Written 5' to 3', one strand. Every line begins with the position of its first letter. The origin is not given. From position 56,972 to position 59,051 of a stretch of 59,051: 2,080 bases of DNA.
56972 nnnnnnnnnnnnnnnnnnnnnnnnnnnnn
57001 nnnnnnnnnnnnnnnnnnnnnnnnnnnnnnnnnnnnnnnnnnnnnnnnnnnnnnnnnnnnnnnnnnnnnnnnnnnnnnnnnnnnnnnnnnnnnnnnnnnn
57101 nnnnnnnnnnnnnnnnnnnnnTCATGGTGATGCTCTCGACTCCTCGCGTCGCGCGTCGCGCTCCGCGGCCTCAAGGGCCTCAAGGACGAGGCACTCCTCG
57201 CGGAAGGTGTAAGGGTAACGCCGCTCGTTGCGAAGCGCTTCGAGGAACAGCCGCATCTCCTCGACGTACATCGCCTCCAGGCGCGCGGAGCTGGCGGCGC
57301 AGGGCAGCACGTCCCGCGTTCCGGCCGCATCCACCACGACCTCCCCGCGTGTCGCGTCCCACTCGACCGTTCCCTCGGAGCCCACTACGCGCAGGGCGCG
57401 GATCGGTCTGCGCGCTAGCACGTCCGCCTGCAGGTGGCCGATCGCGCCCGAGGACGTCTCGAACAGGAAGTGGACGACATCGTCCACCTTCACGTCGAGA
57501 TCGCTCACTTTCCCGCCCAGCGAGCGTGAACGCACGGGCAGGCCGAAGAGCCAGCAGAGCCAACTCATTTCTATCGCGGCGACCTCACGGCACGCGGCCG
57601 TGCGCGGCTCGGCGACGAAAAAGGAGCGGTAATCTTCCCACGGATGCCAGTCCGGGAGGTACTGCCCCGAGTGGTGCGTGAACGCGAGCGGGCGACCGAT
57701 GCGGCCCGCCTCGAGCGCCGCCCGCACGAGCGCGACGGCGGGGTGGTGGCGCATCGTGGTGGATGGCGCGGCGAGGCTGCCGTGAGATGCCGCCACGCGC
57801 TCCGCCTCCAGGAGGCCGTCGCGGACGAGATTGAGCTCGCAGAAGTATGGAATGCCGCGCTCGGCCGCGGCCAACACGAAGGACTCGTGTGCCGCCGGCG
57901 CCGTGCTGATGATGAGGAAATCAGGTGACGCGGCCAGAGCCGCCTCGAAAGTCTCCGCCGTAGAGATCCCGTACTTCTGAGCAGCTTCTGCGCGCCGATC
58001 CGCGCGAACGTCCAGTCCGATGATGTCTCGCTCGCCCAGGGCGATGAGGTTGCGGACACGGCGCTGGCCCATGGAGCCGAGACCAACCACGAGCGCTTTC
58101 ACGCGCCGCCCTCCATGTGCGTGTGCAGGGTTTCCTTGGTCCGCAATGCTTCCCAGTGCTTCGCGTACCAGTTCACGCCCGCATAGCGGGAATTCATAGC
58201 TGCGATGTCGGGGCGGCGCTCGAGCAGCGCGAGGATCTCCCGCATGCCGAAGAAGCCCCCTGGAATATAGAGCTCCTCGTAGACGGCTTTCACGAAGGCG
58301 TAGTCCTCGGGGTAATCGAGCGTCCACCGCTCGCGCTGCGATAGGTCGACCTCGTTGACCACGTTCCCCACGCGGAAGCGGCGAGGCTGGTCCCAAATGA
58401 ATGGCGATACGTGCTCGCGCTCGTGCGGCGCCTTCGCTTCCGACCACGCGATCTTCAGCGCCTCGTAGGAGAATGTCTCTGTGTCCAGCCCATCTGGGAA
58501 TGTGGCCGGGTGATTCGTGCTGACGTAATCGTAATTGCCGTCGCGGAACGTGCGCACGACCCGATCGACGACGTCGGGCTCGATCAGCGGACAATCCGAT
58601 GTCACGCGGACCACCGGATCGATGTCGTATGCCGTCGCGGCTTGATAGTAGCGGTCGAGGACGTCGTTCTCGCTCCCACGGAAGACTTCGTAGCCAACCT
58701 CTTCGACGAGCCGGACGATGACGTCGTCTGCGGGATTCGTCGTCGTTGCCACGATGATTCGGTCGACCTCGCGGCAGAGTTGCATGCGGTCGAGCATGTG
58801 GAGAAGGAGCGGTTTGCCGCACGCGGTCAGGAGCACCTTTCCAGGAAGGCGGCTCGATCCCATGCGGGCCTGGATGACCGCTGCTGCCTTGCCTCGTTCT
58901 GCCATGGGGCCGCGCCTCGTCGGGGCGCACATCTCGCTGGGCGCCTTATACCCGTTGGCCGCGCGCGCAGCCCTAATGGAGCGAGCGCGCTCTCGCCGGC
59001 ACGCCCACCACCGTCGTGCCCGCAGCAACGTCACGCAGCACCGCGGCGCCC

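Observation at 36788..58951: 22-kb, 18-gene single-strand operon: bacterial-style lipid-linked glycan assembly plus nonulosonic acid synthesis in an apparently archaeal genome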

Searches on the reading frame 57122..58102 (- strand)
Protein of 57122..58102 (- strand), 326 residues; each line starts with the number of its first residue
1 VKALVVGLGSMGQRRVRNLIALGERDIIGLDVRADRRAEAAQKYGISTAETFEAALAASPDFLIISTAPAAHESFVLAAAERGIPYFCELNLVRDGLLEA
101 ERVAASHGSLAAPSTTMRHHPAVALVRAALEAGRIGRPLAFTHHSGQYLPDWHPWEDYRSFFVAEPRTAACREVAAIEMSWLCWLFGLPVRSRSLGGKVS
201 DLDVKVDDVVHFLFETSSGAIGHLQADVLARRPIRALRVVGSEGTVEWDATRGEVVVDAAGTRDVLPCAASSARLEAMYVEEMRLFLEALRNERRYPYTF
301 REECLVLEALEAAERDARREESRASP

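Call 19: search_protein_families(library=ncbifam, proteins=[window:57122-58102:-], max_evalue=0.00001)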
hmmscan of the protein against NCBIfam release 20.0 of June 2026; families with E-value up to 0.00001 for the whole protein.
window:57122-58102:- (326 aa): 3 families
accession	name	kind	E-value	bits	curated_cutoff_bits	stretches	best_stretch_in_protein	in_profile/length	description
TIGR04380.1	myo_inos_iolG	equivalog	5.1e-13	48.6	355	1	4-145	5-152/330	inositol 2-dehydrogenase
NF052479.1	LevoglcsnDh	equivalog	9.4e-10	37.7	650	1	30-153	42-166/386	levoglucosan dehydrogenase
NF040723.1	UDP-GlcNAcDh_Arch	equivalog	8.1e-08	32.1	450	1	1-139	1-142/302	UDP-N-acetylglucosamine 3-dehydrogenase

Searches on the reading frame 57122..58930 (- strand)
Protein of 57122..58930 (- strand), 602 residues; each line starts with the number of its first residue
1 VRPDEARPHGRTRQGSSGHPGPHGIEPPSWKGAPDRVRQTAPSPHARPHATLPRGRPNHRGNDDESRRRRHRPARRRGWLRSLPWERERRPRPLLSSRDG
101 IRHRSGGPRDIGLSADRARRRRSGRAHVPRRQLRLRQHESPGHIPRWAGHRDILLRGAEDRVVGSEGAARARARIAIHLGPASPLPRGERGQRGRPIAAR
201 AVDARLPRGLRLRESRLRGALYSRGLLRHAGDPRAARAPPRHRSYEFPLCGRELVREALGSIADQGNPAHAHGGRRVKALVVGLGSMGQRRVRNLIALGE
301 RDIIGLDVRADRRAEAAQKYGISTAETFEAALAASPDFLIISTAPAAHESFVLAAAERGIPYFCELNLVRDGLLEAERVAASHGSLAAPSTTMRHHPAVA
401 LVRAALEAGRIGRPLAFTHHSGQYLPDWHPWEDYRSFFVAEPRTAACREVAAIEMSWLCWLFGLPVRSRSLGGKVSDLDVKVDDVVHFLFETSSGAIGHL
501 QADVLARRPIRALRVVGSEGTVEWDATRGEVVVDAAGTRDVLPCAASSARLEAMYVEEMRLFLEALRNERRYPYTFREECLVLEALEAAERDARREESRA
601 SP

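Call 8: search_protein_families(library=pfam, proteins=[window:57122-58930:-], max_evalue=0.001)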
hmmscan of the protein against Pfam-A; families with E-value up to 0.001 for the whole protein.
window:57122-58930:- (602 aa): 4 families
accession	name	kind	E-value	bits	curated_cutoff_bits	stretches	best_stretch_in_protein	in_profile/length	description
PF22725.1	GFO_IDH_MocA_C3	-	1.7e-13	51.1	27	1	401-523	3-124/124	GFO/IDH/MocA C-terminal domain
PF01408.29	GFO_IDH_MocA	-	2.2e-08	35.2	24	1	278-365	2-92/120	Oxidoreductase family, NAD-binding Rossmann fold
PF03807.23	F420_oxidored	-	7.9e-06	26.8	21.6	1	281-352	4-76/94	NADP oxidoreductase coenzyme F420-dependent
PF02894.22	GFO_IDH_MocA_C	-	0.00017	21.9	22.9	1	404-527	2-133/218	Oxidoreductase family, C-terminal alpha/beta domain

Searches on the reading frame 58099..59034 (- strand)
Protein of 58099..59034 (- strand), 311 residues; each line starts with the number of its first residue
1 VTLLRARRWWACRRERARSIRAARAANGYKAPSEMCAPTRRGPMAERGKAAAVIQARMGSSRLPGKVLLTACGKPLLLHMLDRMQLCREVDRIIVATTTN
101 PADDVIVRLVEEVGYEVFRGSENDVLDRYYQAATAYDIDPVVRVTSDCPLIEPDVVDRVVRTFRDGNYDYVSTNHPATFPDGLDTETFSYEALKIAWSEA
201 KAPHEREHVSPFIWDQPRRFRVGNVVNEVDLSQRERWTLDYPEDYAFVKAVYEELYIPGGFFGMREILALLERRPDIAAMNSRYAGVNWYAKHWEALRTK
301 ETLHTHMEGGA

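Call 8: search_protein_families(library=pfam, proteins=[window:58099-59034:-], max_evalue=0.001)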
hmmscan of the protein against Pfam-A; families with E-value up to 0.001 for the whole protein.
window:58099-59034:- (311 aa): 2 families
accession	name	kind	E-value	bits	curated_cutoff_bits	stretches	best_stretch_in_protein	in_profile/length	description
PF02348.25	CTP_transf_3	-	7e-32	111.4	22.6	1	51-224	1-171/217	Cytidylyltransferase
PF12804.13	NTP_transf_3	-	7e-09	36.5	27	1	57-179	11-127/160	MobA-like NTP transferase domain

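Call 19: search_protein_families(library=ncbifam, proteins=[window:58099-58905:-], max_evalue=0.00001)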
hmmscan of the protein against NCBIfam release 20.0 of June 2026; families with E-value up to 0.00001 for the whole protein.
window:58099-58905:- (268 aa): 5 families
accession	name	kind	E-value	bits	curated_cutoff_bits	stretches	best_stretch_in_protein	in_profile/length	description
NF009905.0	PRK13368.1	subfamily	3.3e-21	75.7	255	1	6-130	2-124/243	3-deoxy-manno-octulosonate cytidylyltransferase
NF003952.0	PRK05450.1-5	subfamily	1.1e-18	67.3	193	1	6-125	2-121/250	3-deoxy-manno-octulosonate cytidylyltransferase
NF003948.0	PRK05450.1-1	equivalog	5.9e-16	58.4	281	1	6-129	5-129/248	3-deoxy-manno-octulosonate cytidylyltransferase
NF003950.0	PRK05450.1-3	subfamily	1.5e-15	57.2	234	1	7-130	3-127/248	3-deoxy-manno-octulosonate cytidylyltransferase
TIGR00466.1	kdsB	equivalog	2.4e-10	40.2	155.2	1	10-129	6-125/241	3-deoxy-manno-octulosonate cytidylyltransferase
